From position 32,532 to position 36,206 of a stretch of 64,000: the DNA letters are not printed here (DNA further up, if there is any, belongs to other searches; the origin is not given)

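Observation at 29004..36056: Cluster joining a PilZ/cNMP HEAT giant, a primase-helicase-like ATPase, a dihaem cytochrome c and a free MotA-loop domain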

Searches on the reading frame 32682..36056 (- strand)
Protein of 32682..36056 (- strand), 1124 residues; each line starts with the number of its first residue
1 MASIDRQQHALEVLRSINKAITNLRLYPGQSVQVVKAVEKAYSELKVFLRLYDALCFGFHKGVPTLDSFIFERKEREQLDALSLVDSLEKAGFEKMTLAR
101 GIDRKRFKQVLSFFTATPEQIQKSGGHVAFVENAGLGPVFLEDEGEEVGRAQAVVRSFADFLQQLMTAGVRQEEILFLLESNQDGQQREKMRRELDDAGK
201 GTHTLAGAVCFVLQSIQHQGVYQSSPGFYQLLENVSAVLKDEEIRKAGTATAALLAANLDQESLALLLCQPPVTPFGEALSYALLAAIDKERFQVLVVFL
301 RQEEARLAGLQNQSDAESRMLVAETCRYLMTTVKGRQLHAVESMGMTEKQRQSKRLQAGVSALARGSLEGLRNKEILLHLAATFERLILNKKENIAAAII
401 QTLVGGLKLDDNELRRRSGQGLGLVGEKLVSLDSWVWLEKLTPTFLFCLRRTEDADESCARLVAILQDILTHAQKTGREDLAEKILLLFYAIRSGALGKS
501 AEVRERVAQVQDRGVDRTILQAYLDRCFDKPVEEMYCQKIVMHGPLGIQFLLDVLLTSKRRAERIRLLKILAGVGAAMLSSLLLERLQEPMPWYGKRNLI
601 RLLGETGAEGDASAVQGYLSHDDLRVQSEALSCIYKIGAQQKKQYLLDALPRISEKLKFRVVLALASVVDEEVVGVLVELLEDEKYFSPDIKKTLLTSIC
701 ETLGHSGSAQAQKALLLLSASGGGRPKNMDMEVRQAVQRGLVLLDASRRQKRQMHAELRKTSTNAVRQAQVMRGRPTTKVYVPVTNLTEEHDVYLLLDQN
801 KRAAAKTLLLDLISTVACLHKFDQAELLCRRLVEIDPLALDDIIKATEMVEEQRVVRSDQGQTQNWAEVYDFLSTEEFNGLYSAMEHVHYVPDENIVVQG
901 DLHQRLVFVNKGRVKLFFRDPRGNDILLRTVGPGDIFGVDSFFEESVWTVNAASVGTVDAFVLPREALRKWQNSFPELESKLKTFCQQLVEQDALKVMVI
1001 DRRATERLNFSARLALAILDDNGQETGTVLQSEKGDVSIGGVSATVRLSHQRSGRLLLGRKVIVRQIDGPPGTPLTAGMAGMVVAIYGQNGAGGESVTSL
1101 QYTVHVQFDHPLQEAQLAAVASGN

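Call 4: search_protein_families(library=pfam, proteins=[window:32682-36056:-], max_evalue=1)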
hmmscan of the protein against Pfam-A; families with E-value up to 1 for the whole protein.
window:32682-36056:- (1124 aa): 4 families
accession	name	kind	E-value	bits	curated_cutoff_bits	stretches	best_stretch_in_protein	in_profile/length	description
PF00027.35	cNMP_binding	-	1.3e-14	54.4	27.5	1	888-970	2-84/89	Cyclic nucleotide-binding domain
PF13646.12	HEAT_2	-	1.4e-08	35.3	27.7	1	582-650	3-71/88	HEAT repeats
PF00767.23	Poty_coat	-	0.031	14.3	27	1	161-208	195-243/244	Potyvirus coat protein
PF01251.23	Ribosomal_S7e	-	0.15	12.2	33.5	1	732-810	12-89/182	Ribosomal protein S7e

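Call 5: search_protein_families(library=ncbifam, proteins=[window:32682-36056:-], max_evalue=1)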
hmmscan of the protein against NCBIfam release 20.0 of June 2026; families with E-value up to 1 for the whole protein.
window:32682-36056:- (1124 aa): 6 families
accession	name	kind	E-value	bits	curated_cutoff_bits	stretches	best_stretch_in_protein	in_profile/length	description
NF041163.2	encap_f2b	equivalog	2.9e-09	36.5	400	1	846-989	59-200/450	family 2B encapsulin nanocompartment shell protein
NF008732.0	PRK11753.1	equivalog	5.6e-05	22.7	266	1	881-947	19-85/214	cAMP-activated global transcriptional regulator CRP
NF010499.0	PRK13918.1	equivalog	8.7e-05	22.1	274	1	884-1039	11-151/205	CRP/FNR family transcriptional regulator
NF052518.1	TransRegLdrP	equivalog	0.0022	18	300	1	893-975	7-93/195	transcriptional regulator LdrP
NF045915.1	PhycobilmeDegNblB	equivalog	0.021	14.3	300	1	593-685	113-205/214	phycobilisome degradation protein NblB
NF001844.0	PRK00568.1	equivalog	0.03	14.4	106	1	893-927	9-43/76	carbon storage regulator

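Call 12: search_protein_families(library=padloc, proteins=[window:32682-36056:-], max_evalue=0.1)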
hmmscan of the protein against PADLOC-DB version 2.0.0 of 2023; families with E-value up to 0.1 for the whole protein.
window:32682-36056:- (1124 aa): 0 families

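Call 13: search_protein_families(library=phrogs, proteins=[window:32682-36056:-], max_evalue=0.01)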
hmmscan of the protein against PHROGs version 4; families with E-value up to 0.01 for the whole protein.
window:32682-36056:- (1124 aa): 0 families

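Call 18: find_homologous_proteins(query=window:32682-36056:-)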
Query window:32682-36056:- (1124 aa): 51 proteins with E <= 0.001 among 8000 candidates.
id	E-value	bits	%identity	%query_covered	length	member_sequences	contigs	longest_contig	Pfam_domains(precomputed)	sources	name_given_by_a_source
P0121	0.0e+0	2462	100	100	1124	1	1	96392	PF00027.36,PF13646.13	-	-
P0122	0.0e+0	1877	77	100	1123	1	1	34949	PF00027.36,PF13646.13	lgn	-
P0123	0.0e+0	1711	71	100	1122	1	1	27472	PF00027.36,PF13646.13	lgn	-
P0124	0.0e+0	1662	68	100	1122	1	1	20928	PF00027.36,PF13646.13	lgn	-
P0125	0.0e+0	1640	68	100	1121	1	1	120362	PF00027.36,PF13646.13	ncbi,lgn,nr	ncbi:MAG: cyclic nucleotide-binding domain-containing protein [Desulfocapsaceae bacterium]|nr:cyclic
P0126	0.0e+0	1636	68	100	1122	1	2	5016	PF00027.36,PF13646.13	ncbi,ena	-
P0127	0.0e+0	1624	68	100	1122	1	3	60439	PF00027.36,PF13646.13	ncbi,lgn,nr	ncbi:MAG: cyclic nucleotide-binding domain-containing protein [Proteobacteria bacterium]|nr:cyclic n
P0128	0.0e+0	1619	68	100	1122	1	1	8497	PF00027.36,PF13646.13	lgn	-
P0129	0.0e+0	1619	67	100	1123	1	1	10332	PF00027.36,PF13646.13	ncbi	-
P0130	0.0e+0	1617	68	100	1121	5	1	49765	PF00027.36,PF13646.13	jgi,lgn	jgi:CRP-like cAMP-binding protein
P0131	0.0e+0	1607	67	100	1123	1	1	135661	PF00027.36,PF13646.13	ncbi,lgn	ncbi:MAG: cyclic nucleotide-binding domain-containing protein [Pseudomonadota bacterium]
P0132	0.0e+0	1606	67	100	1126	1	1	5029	PF00027.36,PF13646.13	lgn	-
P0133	0.0e+0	1599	67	100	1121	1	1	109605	PF00027.36,PF13646.13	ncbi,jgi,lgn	-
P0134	0.0e+0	1590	67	100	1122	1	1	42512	PF00027.36,PF13646.13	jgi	jgi:CRP-like cAMP-binding protein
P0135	0.0e+0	1586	67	100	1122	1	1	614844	PF00027.36,PF13646.13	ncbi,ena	-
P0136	0.0e+0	1576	66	100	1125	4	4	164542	PF00027.36,PF13646.13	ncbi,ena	-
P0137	0.0e+0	1576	65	100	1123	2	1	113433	PF00027.36,PF13646.13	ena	-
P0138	0.0e+0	1575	65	100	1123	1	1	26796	PF00027.36,PF13646.13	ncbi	-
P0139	0.0e+0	1571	66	100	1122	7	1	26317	PF00027.36,PF13646.13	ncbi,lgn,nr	ncbi:MAG: cyclic nucleotide-binding domain-containing protein [Desulfocapsaceae bacterium]|nr:cyclic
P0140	0.0e+0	1552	65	100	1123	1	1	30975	PF00027.36,PF13646.13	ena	-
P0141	0.0e+0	1545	80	80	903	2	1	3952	PF00027.36,PF13646.13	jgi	jgi:CRP-like cAMP-binding protein/HEAT repeat protein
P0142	0.0e+0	1522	64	100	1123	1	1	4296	PF00027.36,PF13646.13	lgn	-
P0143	0.0e+0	1514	64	100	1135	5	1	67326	PF00027.36,PF13646.13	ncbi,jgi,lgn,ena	jgi:CRP-like cAMP-binding protein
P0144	0.0e+0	1485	62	100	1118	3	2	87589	PF00027.36,PF13646.13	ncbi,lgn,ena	-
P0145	0.0e+0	1456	62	100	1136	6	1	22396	PF00027.36,PF13646.13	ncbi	-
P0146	0.0e+0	1415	61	100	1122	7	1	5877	PF00027.36,PF13646.13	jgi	-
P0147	0.0e+0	1399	60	100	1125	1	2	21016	PF00027.36,PF13646.13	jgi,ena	-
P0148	0.0e+0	1383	60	100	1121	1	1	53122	PF00027.36,PF13646.13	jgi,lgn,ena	-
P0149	0.0e+0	1376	59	100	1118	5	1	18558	PF00027.36,PF13646.13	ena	-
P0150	0.0e+0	1369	61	97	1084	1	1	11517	PF00027.36,PF13646.13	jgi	-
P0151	0.0e+0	1361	58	100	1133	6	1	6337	PF07238.20,PF00027.36,PF13646.13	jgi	-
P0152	0.0e+0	1359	59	100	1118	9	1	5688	PF00027.36,PF13646.13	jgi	-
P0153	0.0e+0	1348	59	100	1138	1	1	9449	PF00027.36,PF13646.13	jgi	jgi:CRP-like cAMP-binding protein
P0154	0.0e+0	1338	57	100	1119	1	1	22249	PF00027.36,PF13646.13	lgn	-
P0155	0.0e+0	1326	57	100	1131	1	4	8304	PF07238.20,PF00027.36,PF13646.13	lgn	-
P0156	0.0e+0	1311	57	100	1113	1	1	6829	PF00027.36,PF13646.13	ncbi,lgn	-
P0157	0.0e+0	1306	58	100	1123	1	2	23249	PF00027.36,PF13646.13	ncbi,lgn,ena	-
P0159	0.0e+0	1275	56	99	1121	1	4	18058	PF07238.20,PF00027.36,PF13646.13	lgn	-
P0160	0.0e+0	1270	55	100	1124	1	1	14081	PF00027.36,PF13646.13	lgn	-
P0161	0.0e+0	1269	56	100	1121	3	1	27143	PF00027.36,PF13646.13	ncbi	-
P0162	0.0e+0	1254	83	62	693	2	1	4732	PF00027.36,PF13646.13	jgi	-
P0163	1.7e-242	826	41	100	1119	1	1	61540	PF00027.36,PF13646.13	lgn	-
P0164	2.6e-242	825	41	100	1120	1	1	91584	PF07238.20,PF00027.36,PF13646.13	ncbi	-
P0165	1.6e-237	809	40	100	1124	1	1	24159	PF07238.20,PF00027.36,PF13646.13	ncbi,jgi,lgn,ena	-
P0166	6.0e-223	761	39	100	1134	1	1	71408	PF07238.20,PF00027.36,PF13646.13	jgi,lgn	jgi:hypothetical protein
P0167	5.2e-220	751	37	100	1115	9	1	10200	PF07238.20,PF00027.36,PF13646.13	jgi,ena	-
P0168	1.1e-200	687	35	100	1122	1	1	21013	PF00027.36,PF13646.13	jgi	jgi:CRP-like cAMP-binding protein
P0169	1.1e-173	598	32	100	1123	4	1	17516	PF00027.36,PF13646.13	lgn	-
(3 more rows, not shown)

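Call 22: find_related_loci(query=A1, collection=genome_contigs, flank=10000)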
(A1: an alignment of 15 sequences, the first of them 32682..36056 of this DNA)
Query A1 (1124 aa) in genome_contigs; peptide patterns used: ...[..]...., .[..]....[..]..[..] (x = any residue, [..] = any of these).
221 stretches matched a pattern; 117 encode a relative of the query (tblastn E <= 1e-3); the best 80 are kept; 80 distinct loci.
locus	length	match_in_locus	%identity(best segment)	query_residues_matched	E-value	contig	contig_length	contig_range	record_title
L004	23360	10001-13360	68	1-1123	0e+0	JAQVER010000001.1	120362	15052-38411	MAG: Desulfocapsaceae bacterium isolate STE_14 NODE_205_length_120362_cov_3.892560_Sandtown_E, whole genome shotgun sequ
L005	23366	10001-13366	67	1-1123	0e+0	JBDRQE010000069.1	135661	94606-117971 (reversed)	MAG: Pseudomonadota bacterium isolate MEGAHIT-group-2.20 k141_1409456, whole genome shotgun sequence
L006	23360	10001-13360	68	1-1123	0e+0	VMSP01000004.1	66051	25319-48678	MAG: Desulfocapsa sp. isolate N3_15 k141_51255, whole genome shotgun sequence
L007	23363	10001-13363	68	1-1123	0e+0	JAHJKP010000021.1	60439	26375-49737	MAG: Proteobacteria bacterium isolate Modern_marine_rock_biofilm.mb.87 Modern_marine_rock.mb.87_k141_261982, whole genom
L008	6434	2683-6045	67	1-1122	0e+0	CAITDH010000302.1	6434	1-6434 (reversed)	MAG: uncultured Desulfobulbaceae bacterium isolate Kiruna2_bin-2539 genome assembly, contig: bin-2539:302/377, whole gen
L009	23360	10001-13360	65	1-1121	0e+0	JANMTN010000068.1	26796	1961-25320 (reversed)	MAG: Desulfobulbaceae bacterium isolate SOY_29_metabat_160 SOY_29_k141_692340, whole genome shotgun sequence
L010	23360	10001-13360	67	1-1120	0e+0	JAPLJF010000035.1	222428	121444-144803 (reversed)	MAG: Deltaproteobacteria bacterium isolate LacPavin_0920_WC70_MAG_51_65 LacPavin_0920_WC70_scaffold_1057897, whole genom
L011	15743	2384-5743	66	1-1122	0e+0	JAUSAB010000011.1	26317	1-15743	MAG: Desulfocapsaceae bacterium isolate E6_concoct.bin.65_sub E6_k141_3444, whole genome shotgun sequence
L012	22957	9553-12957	64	1-1124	0e+0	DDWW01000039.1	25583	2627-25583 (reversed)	MAG TPA_asm: Desulfobulbaceae bacterium UBA2276 UBA2276_contig_1730, whole genome shotgun sequence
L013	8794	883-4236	62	1-1124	0e+0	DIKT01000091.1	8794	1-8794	MAG TPA_asm: Desulfobulbaceae bacterium UBA5611 UBA5611_contig_77572, whole genome shotgun sequence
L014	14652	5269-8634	75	1-1124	0e+0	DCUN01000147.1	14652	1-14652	MAG TPA_asm: Desulfobulbaceae bacterium UBA2213 UBA2213_contig_129202, whole genome shotgun sequence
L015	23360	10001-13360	67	1-1123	0e+0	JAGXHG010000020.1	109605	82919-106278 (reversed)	MAG: Desulfobulbaceae bacterium isolate LH_M57 k141_730863, whole genome shotgun sequence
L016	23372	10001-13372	66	1-1123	0e+0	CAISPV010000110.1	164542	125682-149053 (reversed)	MAG: uncultured Desulfobulbaceae bacterium isolate MJ-2014_bin-0326 genome assembly, contig: bin-0326:110/124, whole gen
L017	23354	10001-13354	59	1-1122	0e+0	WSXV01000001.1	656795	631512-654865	MAG: Desulfobulbaceae bacterium isolate X3_MetaBAT.10 scaffold_1, whole genome shotgun sequence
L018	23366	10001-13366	67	1-1124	0e+0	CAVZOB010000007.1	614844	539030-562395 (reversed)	MAG: uncultured proteobacterium isolate MFD01721.bin.1.139 genome assembly, contig: contig_27219, whole genome shotgun s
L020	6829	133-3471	57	1-1124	0e+0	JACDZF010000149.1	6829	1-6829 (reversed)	MAG: Desulfocapsa sp. isolate ppb01 NODE_658_length_6829_cov_392.665781, whole genome shotgun sequence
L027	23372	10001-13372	39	1-1124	0e+0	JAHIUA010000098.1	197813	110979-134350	MAG: Proteobacteria bacterium isolate MM_PC_MetaG.mb.230 MM_PC_MetaG.mb.230_k141_1859588, whole genome shotgun sequence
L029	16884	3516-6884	38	1-1124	0e+0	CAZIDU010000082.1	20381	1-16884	MAG TPA_asm: uncultured Desulfocapsa sp. isolate binchicken_co243_282 genome assembly, contig: NODE_2015_length_20381_co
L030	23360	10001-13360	41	1-1124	0e+0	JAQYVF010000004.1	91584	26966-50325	MAG: Desulfocapsa sp. isolate Sva_acohol_bin16 k141_513275_length_91584_cov_231.5307, whole genome shotgun sequence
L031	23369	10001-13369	38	1-1124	0e+0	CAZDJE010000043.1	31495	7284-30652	MAG TPA_asm: uncultured Desulfocapsa sp. isolate binchicken_co47_151 genome assembly, contig: NODE_909_length_31495_cov_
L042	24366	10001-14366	34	1-1124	0e+0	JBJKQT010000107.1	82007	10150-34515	MAG: Desulfocapsaceae bacterium isolate Bin_41 S1Ck127_3269051_flag_0_multi_20.7798_len_82007, whole genome shotgun sequ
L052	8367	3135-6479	33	1-1124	2e-171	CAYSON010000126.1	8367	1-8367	MAG TPA_asm: uncultured Desulfopila sp. isolate SRP272421_co2_432 genome assembly, contig: NODE_32788_length_8367_cov_4.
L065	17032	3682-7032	32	1-1124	2e-161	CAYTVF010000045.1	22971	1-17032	MAG TPA_asm: uncultured Desulfopila sp. isolate SRP011637_co1_26 genome assembly, contig: NODE_586_length_22971_cov_16.8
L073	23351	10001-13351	31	1-1124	5e-160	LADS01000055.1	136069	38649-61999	MAG: Desulfobulbaceae bacterium BRH_c16a BRHa_1007223, whole genome shotgun sequence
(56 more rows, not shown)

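Call 33: search_solved_structures(query=A1, max_evalue=1, show_alignments=0)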
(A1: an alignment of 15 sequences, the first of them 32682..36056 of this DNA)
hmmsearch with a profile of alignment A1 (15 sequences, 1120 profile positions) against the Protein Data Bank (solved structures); distinct sequences matched with E-value up to 1: 171 (the best 60 are shown).
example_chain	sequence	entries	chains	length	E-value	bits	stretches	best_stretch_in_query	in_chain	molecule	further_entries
9sah_A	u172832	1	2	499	5.1e-25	90.9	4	606-690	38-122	E4-NB2 synthetic fusion protein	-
3shr_A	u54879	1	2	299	4.1e-16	61.4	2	881-972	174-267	cGMP-dependent protein kinase 1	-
4z07_A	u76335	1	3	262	2.5e-15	58.7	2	882-972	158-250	cGMP-dependent protein kinase 1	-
7ssb_A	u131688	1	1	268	3.3e-15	58.4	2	881-971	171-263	cGMP-dependent protein kinase 1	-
6gwc_C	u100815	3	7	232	2.3e-14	55.6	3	606-733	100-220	iE5 ALPHAREP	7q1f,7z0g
7lv3_A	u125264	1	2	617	3.8e-14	54.8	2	881-972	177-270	Isoform Beta of cGMP-dependent protein kinase 1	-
4cyd_A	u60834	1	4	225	7.7e-14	53.8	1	881-983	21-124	PROBABLE TRANSCRIPTION REGULATOR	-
4byy_A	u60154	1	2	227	7.8e-14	53.8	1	881-983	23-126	TRANSCRIPTIONAL REGULATOR, CRP/FNR FAMILY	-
4zv6_A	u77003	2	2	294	9e-14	53.6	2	606-735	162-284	AlphaRep-7 | alpha-Rep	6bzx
3r6s_A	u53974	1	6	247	9.3e-14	53.6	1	881-983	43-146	transcription regulator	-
6fsq_A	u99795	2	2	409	1e-12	50.1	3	596-691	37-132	alphaRep A3_bGFPD | A3_bGFPD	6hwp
6ft5_A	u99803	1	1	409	2.9e-12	48.6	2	596-692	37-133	alphaRep A3_A3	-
5dyk_A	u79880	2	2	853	9.2e-12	47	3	863-942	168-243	CGMP-dependent protein kinase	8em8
4ev0_A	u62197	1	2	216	5.8e-11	44.3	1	871-979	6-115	Transcription regulator, Crp family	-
5ezr_A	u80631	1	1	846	5.8e-11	44.3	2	861-941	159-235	cGMP-dependent protein kinase, putative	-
3h3u_A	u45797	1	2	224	2.2e-10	42.4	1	881-983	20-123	PROBABLE TRANSCRIPTIONAL REGULATORY PROTEIN (PROBABLY CRP/FNR-FAMILY)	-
2pqq_A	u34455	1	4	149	1.2e-09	39.9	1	871-997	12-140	Putative transcriptional regulator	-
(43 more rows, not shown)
